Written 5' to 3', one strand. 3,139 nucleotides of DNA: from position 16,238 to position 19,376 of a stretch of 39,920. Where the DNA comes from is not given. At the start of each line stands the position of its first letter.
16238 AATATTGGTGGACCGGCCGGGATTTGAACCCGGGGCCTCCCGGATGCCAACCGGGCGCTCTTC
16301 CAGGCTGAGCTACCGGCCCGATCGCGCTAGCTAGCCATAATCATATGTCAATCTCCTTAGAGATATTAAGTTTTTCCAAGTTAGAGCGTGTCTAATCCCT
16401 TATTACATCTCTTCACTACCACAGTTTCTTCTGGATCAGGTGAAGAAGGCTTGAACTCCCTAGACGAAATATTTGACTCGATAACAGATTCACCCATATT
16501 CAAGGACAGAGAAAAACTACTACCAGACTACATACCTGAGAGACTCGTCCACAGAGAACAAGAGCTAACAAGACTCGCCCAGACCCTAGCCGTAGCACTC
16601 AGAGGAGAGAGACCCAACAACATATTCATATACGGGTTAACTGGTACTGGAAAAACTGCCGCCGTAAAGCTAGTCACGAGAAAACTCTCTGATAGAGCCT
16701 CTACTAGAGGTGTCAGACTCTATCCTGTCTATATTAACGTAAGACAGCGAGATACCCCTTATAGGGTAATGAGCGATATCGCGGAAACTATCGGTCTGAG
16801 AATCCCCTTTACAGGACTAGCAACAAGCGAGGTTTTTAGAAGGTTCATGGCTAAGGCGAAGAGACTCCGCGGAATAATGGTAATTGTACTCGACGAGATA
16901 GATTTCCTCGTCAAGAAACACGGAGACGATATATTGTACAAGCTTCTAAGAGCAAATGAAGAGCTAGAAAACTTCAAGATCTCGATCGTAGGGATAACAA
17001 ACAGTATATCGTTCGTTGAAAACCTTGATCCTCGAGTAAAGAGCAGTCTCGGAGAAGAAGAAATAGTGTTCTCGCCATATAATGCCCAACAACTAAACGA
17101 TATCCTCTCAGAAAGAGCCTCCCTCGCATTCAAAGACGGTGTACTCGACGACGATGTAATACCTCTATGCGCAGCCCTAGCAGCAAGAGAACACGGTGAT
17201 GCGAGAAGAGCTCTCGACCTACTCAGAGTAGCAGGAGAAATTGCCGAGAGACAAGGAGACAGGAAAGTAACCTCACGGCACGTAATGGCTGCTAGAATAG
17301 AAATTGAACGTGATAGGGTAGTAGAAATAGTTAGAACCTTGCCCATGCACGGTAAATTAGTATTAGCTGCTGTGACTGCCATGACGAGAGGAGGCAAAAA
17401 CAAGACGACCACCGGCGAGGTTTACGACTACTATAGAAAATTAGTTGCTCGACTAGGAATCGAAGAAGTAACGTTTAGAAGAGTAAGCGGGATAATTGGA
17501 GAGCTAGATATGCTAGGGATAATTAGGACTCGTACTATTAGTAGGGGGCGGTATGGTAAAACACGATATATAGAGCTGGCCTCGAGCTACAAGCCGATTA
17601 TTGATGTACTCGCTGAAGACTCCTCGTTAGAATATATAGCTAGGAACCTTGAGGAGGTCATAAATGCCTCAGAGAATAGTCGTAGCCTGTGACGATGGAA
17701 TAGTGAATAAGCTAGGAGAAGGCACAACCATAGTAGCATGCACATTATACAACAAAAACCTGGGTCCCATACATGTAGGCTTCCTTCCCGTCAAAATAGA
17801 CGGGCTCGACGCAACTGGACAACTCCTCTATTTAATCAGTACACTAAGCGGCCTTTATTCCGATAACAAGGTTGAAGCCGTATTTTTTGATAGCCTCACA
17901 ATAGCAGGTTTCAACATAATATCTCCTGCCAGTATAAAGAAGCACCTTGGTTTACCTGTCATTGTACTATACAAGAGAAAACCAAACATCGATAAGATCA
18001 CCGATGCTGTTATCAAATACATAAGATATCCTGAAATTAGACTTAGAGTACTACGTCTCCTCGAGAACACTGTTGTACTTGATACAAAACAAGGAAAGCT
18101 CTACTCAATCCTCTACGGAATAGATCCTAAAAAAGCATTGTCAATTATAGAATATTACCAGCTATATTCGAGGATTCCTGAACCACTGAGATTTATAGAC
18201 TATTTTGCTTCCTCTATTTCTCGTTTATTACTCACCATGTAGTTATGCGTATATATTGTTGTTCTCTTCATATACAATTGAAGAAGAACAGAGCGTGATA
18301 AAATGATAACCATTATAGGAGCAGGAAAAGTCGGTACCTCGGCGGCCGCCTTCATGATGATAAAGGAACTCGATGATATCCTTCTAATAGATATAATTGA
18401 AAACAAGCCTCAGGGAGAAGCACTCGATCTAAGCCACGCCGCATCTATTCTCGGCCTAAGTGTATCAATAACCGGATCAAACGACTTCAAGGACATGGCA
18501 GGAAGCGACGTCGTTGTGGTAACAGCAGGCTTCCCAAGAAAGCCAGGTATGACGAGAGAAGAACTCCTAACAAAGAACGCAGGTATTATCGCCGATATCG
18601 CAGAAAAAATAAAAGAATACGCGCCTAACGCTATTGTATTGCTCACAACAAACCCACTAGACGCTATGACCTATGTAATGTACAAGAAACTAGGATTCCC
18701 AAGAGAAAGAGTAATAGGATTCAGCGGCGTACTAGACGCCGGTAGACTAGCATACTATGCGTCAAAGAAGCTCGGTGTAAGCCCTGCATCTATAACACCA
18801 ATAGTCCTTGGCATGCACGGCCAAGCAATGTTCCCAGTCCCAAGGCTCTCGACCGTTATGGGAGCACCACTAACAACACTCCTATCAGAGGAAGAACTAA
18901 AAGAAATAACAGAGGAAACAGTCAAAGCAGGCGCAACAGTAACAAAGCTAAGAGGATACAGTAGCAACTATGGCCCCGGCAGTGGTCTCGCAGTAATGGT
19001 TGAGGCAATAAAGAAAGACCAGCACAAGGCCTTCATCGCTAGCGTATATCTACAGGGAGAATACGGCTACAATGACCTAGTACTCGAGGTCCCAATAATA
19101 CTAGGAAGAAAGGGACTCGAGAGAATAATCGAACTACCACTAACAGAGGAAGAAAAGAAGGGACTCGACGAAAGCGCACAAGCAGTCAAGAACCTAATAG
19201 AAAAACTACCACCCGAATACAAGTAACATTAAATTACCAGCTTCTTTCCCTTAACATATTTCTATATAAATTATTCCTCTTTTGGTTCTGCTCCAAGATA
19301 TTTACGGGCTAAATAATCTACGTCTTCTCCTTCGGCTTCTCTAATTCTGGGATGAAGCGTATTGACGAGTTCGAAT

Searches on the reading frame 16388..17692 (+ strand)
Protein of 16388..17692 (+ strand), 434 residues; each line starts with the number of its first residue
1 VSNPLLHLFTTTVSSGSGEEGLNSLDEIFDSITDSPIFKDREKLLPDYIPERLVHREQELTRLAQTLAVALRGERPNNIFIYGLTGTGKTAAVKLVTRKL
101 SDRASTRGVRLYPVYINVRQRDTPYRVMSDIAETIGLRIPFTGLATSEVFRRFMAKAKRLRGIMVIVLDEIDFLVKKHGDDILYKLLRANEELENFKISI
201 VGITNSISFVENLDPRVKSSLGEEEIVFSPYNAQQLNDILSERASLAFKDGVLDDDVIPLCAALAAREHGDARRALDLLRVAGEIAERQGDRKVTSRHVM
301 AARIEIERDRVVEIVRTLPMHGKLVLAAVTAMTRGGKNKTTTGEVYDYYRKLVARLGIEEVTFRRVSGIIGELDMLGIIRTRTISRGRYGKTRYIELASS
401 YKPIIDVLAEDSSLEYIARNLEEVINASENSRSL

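Call 7: search_protein_families(library=pfam, proteins=[window:16388-17692:+])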
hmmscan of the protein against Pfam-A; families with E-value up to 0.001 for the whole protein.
window:16388-17692:+ (434 aa): 11 families
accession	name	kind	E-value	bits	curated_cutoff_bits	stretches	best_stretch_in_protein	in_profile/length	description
PF22703.2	Cdc6_lid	-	1.7e-28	98.8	27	1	238-303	2-67/68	Cdc6 AAA+ ATPase-type lid domain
PF09079.17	Cdc6_C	-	1e-27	96.4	25.1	1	314-404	2-93/96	CDC6, C terminal winged helix domain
PF13191.12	AAA_16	-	1.2e-13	52.3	32.6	1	52-192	1-161/167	AAA ATPase domain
PF13401.12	AAA_22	-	2.1e-12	47.9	27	1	76-202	5-122/130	AAA domain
PF22606.2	Cdc6-ORC-like_ATPase_lid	-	3.8e-09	36.8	27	1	231-288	1-58/60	Cdc6/ORC-like, ATPase lid domain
PF00004.35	AAA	-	2.2e-08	35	21.2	1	80-218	2-119/131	ATPase family associated with various cellular activities (AAA)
PF01637.24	ATPase_2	-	1.3e-07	32.1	33.2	1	54-207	2-157/225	ATPase domain predominantly from Archaea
PF00270.35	DEAD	-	4.1e-05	23.8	26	0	145-204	100-157/167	DEAD/DEAH box helicase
PF05621.17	TniB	-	8.6e-05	22.5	22.4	1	59-203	19-160/189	Bacterial TniB protein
PF05673.19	DUF815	-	0.00036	20.2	23.8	1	52-104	29-81/249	Protein of unknown function (DUF815)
PF05729.18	NACHT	-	0.00043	20.6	26.7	1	79-190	3-117/167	NACHT domain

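Call 20: search_solved_structures(query=window:16388-17692:+, max_evalue=1e-10, show_alignments=1)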
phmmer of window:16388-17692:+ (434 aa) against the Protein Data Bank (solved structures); distinct sequences matched with E-value up to 1e-10: 19.
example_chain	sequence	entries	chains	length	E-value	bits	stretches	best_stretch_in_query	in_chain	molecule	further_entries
2v1u_A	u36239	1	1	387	3e-145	487.5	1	34-412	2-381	CELL DIVISION CONTROL PROTEIN 6 HOMOLOG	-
2qby_A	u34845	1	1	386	6.7e-130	437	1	35-412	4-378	Cell division control protein 6 homolog 1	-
2qby_B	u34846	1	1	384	2.1e-49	172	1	56-409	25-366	Cell division control protein 6 homolog 3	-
1fnn_A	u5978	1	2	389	4.6e-30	108.3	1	40-398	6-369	CELL DIVISION CONTROL PROTEIN 6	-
4xgc_A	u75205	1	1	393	1.3e-25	93.6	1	37-359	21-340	Origin recognition complex subunit 1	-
7jgr_A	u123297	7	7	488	2.3e-25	92.8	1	36-359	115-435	Origin recognition complex subunit 1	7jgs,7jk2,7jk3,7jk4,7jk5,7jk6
8rwv_F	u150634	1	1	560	4.6e-24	88.5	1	40-289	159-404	Cell division control protein 6 homolog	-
8s0e_G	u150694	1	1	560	5.1e-24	88.4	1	40-289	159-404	Cell division control protein 6 homolog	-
5uj7_A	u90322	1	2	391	2.3e-22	82.9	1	41-372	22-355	Origin recognition complex subunit 1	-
7jpo_A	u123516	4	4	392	2.3e-22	82.9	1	41-372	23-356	Origin recognition complex subunit 1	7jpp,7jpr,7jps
5ujm_A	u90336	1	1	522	6e-22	81.6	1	41-371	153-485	Origin recognition complex subunit 1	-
1w5s_A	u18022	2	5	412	6.9e-22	81.4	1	36-399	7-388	ORIGIN RECOGNITION COMPLEX SUBUNIT 2 ORC2 | ORC2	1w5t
7jgr_G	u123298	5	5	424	8.7e-22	81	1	43-292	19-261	Cell division control protein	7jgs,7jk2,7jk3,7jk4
7ctf_A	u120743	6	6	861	1.8e-21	80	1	41-371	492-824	Origin recognition complex subunit 1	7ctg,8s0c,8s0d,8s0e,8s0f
8rwv_A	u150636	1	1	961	2.2e-21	79.7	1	41-371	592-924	Origin recognition complex subunit 1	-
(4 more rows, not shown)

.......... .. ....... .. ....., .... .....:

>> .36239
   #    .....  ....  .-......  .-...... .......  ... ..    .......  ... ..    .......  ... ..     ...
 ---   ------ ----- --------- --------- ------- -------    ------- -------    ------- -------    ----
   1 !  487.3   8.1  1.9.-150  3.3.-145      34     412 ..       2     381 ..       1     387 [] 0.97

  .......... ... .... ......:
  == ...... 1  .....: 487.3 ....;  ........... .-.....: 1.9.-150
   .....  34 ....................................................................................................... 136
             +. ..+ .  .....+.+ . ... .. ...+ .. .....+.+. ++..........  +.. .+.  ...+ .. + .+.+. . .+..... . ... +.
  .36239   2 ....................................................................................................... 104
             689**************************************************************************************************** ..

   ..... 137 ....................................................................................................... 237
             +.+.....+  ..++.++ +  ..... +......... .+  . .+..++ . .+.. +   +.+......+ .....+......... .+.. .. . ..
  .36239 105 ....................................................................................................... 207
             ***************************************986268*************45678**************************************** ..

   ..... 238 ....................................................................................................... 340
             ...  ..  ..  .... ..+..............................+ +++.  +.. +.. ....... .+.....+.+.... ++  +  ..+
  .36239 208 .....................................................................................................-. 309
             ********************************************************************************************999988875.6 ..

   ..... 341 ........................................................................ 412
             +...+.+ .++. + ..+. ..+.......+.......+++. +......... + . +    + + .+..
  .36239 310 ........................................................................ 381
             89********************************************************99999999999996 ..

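Call 49: find_homologous_proteins(query=window:16388-17692:+, max_evalue=1e-80)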
Query window:16388-17692:+ (434 aa): 7762 proteins with E <= 1e-80 among 8000 candidates; the best 120 are listed.
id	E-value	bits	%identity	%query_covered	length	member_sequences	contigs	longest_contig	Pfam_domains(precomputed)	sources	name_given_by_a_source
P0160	6.0e-269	910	97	100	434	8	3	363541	PF00270.36,PF22703.3,PF22606.3,PF00004.36,PF13401.13,PF01637.25,PF09079.18,PF13191.13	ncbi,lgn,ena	-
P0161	1.2e-221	754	84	95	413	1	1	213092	PF22703.3,PF22606.3,PF00004.36,PF13401.13,PF01637.25,PF09079.18,PF13191.13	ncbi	-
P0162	2.7e-221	753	84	95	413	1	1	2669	PF22703.3,PF22606.3,PF00004.36,PF13401.13,PF01637.25,PF09079.18,PF13191.13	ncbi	-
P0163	7.0e-195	666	74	94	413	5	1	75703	PF22703.3,PF22606.3,PF00004.36,PF13401.13,PF01637.25,PF09079.18,PF13191.13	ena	-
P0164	3.3e-194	664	74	94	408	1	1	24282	PF22703.3,PF22606.3,PF00004.36,PF13401.13,PF01637.25,PF09079.18,PF13191.13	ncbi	-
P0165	1.0e-193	662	73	94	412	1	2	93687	PF22703.3,PF22606.3,PF00004.36,PF13401.13,PF01637.25,PF05621.18,PF09079.18,PF13191.13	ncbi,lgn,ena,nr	ncbi:MAG: orc1/cdc6 family replication initiation protein [Desulfurococcales archaeon]|nr:orc1/cdc6 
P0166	2.7e-192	657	74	92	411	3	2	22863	PF22703.3,PF22606.3,PF00004.36,PF13401.13,PF01637.25,PF09079.18,PF13191.13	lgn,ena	-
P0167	1.3e-191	655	75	91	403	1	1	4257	PF22703.3,PF22606.3,PF00004.36,PF13401.13,PF01637.25,PF09079.18,PF13191.13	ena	-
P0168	1.0e-190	652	73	95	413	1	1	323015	PF22703.3,PF22606.3,PF00004.36,PF13401.13,PF01637.25,PF09079.18,PF13191.13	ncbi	-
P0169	2.5e-175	601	69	92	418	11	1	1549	PF22703.3,PF22606.3,PF00004.36,PF13401.13,PF01637.25,PF09079.18,PF13191.13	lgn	-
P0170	8.9e-174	596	70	91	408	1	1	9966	PF22703.3,PF22606.3,PF00004.36,PF13401.13,PF01637.25,PF05621.18,PF09079.18,PF13191.13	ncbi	-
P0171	3.8e-173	594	67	94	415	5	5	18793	PF22703.3,PF22606.3,PF00004.36,PF13401.13,PF01637.25,PF09079.18,PF13191.13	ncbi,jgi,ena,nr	ncbi:MAG: ORC1-type DNA replication protein [Desulfurococcales archaeon]|nr:ORC1-type DNA replicatio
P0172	1.3e-172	592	67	93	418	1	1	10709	PF22703.3,PF22606.3,PF00004.36,PF13401.13,PF01637.25,PF05621.18,PF09079.18,PF00931.29,PF13191.13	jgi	-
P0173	3.6e-171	588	67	92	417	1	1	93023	PF22703.3,PF22606.3,PF00004.36,PF13401.13,PF05621.18,PF09079.18,PF00931.29,PF13191.13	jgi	-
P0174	4.2e-171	588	67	92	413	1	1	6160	PF22703.3,PF22606.3,PF00004.36,PF13401.13,PF01637.25,PF09079.18,PF13191.13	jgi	-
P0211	6.1e-159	547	64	92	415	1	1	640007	PF22703.3,PF22606.3,PF00004.36,PF13401.13,PF01637.25,PF05621.18,PF09079.18,PF13191.13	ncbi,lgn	ncbi:ORC1-type DNA replication protein [Stetteria hydrogenophila]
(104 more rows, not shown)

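Call 50: find_encoding_contigs(protein=P0211, flank=3000, max_places=2)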
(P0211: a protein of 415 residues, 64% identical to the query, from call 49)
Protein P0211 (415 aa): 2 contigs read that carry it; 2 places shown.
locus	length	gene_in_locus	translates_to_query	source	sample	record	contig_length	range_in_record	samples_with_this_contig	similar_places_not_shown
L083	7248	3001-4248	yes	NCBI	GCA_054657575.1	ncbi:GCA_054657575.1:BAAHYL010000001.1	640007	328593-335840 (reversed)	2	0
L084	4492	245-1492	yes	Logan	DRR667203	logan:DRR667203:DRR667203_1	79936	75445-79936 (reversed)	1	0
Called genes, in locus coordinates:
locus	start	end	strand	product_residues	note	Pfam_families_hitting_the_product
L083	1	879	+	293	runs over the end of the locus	PF01040:UbiA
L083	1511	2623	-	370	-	PF19238:Radical_SAM_2 (faint), PF04055:Radical_SAM, PF06463:Mob_synth_C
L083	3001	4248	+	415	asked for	PF01637:ATPase_2 (weak), PF05621:TniB (weak), PF13191:AAA_16, PF13401:AAA_22, PF00004:AAA (weak), PF22606:Cdc6-ORC-like_ATPase_lid, PF22703:Cdc6_lid, PF09079:WHD_Cdc6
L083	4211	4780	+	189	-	PF01949:Endo_dU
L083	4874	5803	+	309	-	PF00056:Ldh_1_N, PF02866:Ldh_1_C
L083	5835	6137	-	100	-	-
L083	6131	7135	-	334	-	PF01717:Meth_synt_2, PF08267:Meth_synt_1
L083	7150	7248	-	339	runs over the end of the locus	PF01717:Meth_synt_2 (faint), PF08267:Meth_synt_1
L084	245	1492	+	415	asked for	PF01637:ATPase_2 (weak), PF05621:TniB (weak), PF13191:AAA_16, PF13401:AAA_22, PF00004:AAA (weak), PF22606:Cdc6-ORC-like_ATPase_lid, PF22703:Cdc6_lid, PF09079:WHD_Cdc6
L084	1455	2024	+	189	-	PF01949:Endo_dU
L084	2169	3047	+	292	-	PF00056:Ldh_1_N, PF02866:Ldh_1_C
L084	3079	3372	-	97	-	-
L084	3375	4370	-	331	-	PF01717:Meth_synt_2, PF08267:Meth_synt_1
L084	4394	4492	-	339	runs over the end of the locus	PF01717:Meth_synt_2 (faint), PF08267:Meth_synt_1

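Call 51: find_encoding_contigs(protein=P0160, flank=3000, max_places=2)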
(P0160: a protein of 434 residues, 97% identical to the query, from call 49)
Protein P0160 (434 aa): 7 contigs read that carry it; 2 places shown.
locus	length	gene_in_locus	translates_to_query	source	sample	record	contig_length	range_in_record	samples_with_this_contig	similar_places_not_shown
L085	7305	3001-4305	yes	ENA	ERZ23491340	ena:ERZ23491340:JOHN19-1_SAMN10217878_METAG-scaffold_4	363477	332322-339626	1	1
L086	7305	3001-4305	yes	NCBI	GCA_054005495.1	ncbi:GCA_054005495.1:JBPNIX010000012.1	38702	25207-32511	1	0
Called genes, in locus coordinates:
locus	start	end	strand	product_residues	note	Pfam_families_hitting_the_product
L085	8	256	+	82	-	-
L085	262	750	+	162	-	-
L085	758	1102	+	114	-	-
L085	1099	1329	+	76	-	-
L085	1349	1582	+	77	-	-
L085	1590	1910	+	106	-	-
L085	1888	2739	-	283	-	PF16795:Phage_integr_3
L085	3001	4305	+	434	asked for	PF01637:ATPase_2, PF13191:AAA_16, PF00270:DEAD (faint), PF00004:AAA, PF13401:AAA_22, PF22606:Cdc6-ORC-like_ATPase_lid, PF22703:Cdc6_lid, PF09079:WHD_Cdc6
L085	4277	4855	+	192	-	PF01949:Endo_dU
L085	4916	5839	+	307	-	PF00056:Ldh_1_N, PF02056:Glyco_hydro_4 (weak), PF02866:Ldh_1_C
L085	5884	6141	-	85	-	-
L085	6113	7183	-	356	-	PF00586:AIRS, PF02769:AIRS_C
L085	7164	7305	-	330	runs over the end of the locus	PF01717:Meth_synt_2, PF08267:Meth_synt_1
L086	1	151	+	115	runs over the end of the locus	PF01282:Ribosomal_S24e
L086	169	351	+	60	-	PF01599:Ribosomal_S27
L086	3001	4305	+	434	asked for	PF01637:ATPase_2, PF13191:AAA_16, PF00270:DEAD (faint), PF00004:AAA, PF13401:AAA_22, PF22606:Cdc6-ORC-like_ATPase_lid, PF22703:Cdc6_lid, PF09079:WHD_Cdc6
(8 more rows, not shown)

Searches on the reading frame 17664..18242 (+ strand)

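Call 7: search_protein_families(library=pfam, proteins=[window:17664-18242:+])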
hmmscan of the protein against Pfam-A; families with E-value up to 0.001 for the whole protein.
window:17664-18242:+ (192 aa): 1 family
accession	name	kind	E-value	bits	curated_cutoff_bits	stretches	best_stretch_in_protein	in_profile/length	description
PF01949.23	Endo_dU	-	6.4e-39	133.6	32.7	1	6-185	5-181/182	Endonuclease dU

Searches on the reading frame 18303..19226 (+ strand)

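Call 7: search_protein_families(library=pfam, proteins=[window:18303-19226:+])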
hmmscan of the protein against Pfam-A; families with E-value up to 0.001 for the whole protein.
window:18303-19226:+ (307 aa): 3 families
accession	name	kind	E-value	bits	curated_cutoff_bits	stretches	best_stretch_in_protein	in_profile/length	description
PF00056.29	Ldh_1_N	-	5.5e-42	143.6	27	1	2-139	3-141/141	lactate/malate dehydrogenase, NAD binding domain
PF02866.23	Ldh_1_C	-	8.2e-25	88.2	22.6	1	144-301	3-169/174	lactate/malate dehydrogenase, alpha/beta C-terminal domain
PF02056.22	Glyco_hydro_4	-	1.7e-08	34.7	23.2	1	94-140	122-166/183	Family 4 glycosyl hydrolase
